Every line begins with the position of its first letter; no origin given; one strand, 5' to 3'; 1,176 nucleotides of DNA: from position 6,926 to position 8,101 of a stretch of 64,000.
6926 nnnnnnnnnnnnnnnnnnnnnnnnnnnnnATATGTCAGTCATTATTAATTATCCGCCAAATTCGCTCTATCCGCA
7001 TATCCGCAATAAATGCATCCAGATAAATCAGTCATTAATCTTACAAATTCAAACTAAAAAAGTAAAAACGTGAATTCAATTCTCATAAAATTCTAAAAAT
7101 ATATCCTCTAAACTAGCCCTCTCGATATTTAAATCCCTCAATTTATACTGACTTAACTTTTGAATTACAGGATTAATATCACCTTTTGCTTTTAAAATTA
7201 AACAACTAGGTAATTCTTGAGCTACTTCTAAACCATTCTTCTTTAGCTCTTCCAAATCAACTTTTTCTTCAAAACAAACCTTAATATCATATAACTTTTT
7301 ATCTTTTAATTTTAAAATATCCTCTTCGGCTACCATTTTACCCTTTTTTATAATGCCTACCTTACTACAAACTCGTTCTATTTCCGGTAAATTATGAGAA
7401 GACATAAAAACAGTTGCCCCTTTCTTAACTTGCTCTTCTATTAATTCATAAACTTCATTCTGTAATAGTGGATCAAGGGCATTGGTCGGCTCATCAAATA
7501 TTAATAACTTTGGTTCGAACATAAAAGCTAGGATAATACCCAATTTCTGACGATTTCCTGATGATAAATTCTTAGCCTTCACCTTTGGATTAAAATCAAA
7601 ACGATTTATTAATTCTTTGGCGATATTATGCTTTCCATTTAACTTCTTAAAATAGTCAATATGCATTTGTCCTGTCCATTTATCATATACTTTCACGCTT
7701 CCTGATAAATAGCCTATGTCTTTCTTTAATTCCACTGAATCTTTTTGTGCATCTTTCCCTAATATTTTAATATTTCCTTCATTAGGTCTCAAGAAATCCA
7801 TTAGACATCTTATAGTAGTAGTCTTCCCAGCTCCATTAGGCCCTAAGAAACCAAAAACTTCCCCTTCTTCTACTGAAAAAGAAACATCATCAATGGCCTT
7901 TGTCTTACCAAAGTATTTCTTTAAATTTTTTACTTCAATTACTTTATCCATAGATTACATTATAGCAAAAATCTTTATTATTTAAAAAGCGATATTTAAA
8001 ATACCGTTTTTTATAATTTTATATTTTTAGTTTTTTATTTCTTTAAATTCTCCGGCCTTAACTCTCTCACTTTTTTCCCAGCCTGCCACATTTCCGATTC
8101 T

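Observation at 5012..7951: ABC exporter locus with embedded C39-like peptidase and a decayed HigB/intact HigA pair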

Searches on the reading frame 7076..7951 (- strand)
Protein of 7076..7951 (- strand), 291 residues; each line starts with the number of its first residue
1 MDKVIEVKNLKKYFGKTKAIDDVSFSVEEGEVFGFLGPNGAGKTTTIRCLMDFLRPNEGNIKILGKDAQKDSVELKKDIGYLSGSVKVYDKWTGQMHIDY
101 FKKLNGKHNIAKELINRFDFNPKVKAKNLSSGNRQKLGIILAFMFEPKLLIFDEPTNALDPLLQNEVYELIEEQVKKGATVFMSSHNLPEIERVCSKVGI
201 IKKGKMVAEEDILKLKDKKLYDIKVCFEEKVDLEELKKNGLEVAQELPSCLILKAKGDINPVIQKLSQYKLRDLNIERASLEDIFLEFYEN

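Call 4: search_protein_families(library=pfam, proteins=[window:7076-7951:-], max_evalue=0.1)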
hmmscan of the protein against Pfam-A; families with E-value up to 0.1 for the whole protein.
window:7076-7951:- (291 aa): 14 families
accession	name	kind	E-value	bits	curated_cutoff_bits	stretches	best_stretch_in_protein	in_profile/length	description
PF00005.33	ABC_tran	-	1.9e-26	93.8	25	1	21-157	2-137/137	ABC transporter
PF13304.12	AAA_21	-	4.7e-17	63.4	27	2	119-190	228-301/304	AAA domain, putative AbiEii toxin, Type IV TA system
PF02463.25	SMC_N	-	2.1e-05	24.5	40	1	5-203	5-214/220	RecF/RecN/SMC N terminal domain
PF13175.12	AAA_15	-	0.0005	20.2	32.1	1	103-187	274-370/374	AAA ATPase domain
PF13732.12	DrrA1-3_C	-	0.002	19.2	27.4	1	232-287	21-79/81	ATP-binding protein DrrA1-3-like, C-terminal domain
PF13604.12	AAA_30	-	0.0034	17.6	27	1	31-94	19-81/191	AAA domain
PF13476.12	AAA_23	-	0.0079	17.3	27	1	5-237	2-183/201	AAA domain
PF00448.28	SRP54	-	0.028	14.5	22.7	1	34-68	5-39/196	SRP54-type protein, GTPase domain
PF01695.23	IstB_IS21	-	0.049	13.6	24.1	0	136-191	143-199/238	IstB-like ATP binding protein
PF19993.5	DO-GTPase2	-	0.053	13.6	27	0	32-55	2-25/226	Double-GTPase 2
PF13401.12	AAA_22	-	0.06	14.1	27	0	37-61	12-37/130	AAA domain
PF13514.12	AAA_27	-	0.065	13.2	22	0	22-54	18-50/206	AAA domain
PF13555.12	AAA_29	-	0.073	13.3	27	0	23-58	15-50/61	P-loop containing region of AAA domain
PF25361.1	AAA_lid_RFC1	-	0.086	12.8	34.9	0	238-276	14-52/59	RFC1-like, AAA+ ATPase lid domain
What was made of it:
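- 7076..7951 (-): ABC transporter ATP-binding subunit (DrrA-like, 291 aa). First gene of the ancestral two-gene exporter operon. Pfam ABC_tran 1.9e-26 (call 4).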

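Call 40: search_protein_families(library=ncbifam, proteins=[window:7076-7951:-], max_evalue=0.001)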
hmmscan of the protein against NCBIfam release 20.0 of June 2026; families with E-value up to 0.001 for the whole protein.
window:7076-7951:- (291 aa): 184 families (the best 25 are shown)
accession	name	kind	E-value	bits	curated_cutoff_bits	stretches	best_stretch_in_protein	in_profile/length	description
TIGR01188.1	drrA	subfamily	1.7e-57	195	312.45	1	12-288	1-300/302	daunorubicin resistance ABC transporter, ATP-binding protein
TIGR03522.1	GldA_ABC_ATP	equivalog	2.1e-52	178.5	402.6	1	5-287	3-299/301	gliding motility-associated ABC transporter ATP-binding subunit GldA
NF047565.1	PSM_export_PmtA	equivalog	5.7e-47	160.3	350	1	4-232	2-230/282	phenol-soluble modulin export ABC transporter ATP-binding protein PmtA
TIGR03740.1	galliderm_ABC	subfamily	5.2e-45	153.8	309.75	1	6-215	2-211/223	lantibiotic protection ABC transporter ATP-binding subunit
NF033858.1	ABC2_perm_RbbA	equivalog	1.9e-43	148.5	1050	1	3-218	265-487/909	ribosome-associated ATPase/putative transporter RbbA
TIGR04406.1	LPS_export_lptB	equivalog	1.4e-36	126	240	1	5-212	2-219/239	LPS export ABC transporter ATP-binding protein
NF010060.0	PRK13537.1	equivalog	5.5e-36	124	521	1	4-287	15-306/314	nodulation factor ABC transporter ATP-binding protein NodI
NF010059.0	PRK13536.1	equivalog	3.3e-34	118.2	549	1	4-286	43-333/342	nodulation factor ABC transporter ATP-binding protein NodI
NF047568.1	PSM_export_PmtC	equivalog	2.2e-33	116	375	1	6-286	2-282/290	phenol-soluble modulin export ABC transporter ATP-binding protein PmtC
TIGR03864.1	PQQ_ABC_ATP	hypoth_equivalog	1.2e-32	113.3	302.25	1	5-227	2-232/236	ABC transporter, ATP-binding subunit, PQQ-dependent alcohol dehydrogenase system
TIGR01288.1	nodI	equivalog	1.6e-32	112.7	424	1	4-220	4-227/303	nodulation factor ABC transporter ATP-binding protein NodI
TIGR02315.1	ABC_phnC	equivalog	1.4e-30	106.5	266.1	2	98-222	115-240/243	phosphonate ABC transporter ATP-binding protein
TIGR01186.1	proV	subfamily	1.5e-30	106.6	326.6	1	14-214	3-219/363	betaine/proline/choline family ABC transporter ATP-binding protein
TIGR03410.1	urea_trans_UrtE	equivalog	1.5e-30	106.3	285.8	1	6-219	2-223/230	urea ABC transporter ATP-binding subunit UrtE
TIGR04521.1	ECF_ATPase_2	equivalog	3.4e-29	101.8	330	2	111-246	124-266/279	energy-coupling factor transporter ATPase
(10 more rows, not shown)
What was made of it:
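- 7076..7951 (-): Best NCBIfam match is the drrA subfamily, below its cut-off (call 40).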

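Call 51: search_protein_families(library=padloc, proteins=[window:7076-7951:-], max_evalue=0.001)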
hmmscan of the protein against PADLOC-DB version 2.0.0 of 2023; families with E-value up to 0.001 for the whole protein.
window:7076-7951:- (291 aa): 13 families
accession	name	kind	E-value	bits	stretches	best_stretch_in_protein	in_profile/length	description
PDLC04135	mad3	-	6.5e-28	96.3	2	121-204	256-340/374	mads_3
PDLC02980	AriA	-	1.2e-16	59.6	1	123-190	232-301/304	-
PDLC04140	mad8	-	6.4e-12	43.6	2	109-199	150-239/314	mads_8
PDLC03878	NsnB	-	1.6e-08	32.7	1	106-194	194-284/345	-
PDLC04164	AriA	-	2.7e-08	31.7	1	120-187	163-232/253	-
PDLC02335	AbiLi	-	1.4e-07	28.9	1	100-189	140-239/326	AbiLi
PDLC02914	ATPase-Toprim_I-B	-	7.9e-06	23.3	0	147-192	203-249/443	-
PDLC02979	AriA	-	7.9e-05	20.6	0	98-187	277-369/373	-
PDLC04214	HEC-02A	-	0.00021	18.7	0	149-187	240-278/338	-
PDLC00090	GajA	-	0.00036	17.3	0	30-64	24-58/659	AAA ATPase domain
PDLC04176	HEC-01A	-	0.00044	17.7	0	125-187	252-317/371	-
PDLC04213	HEC-02A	-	0.00062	17.4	0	137-188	217-273/337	-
PDLC04144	HEC-01B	-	0.00098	16.3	0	143-187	290-337/395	-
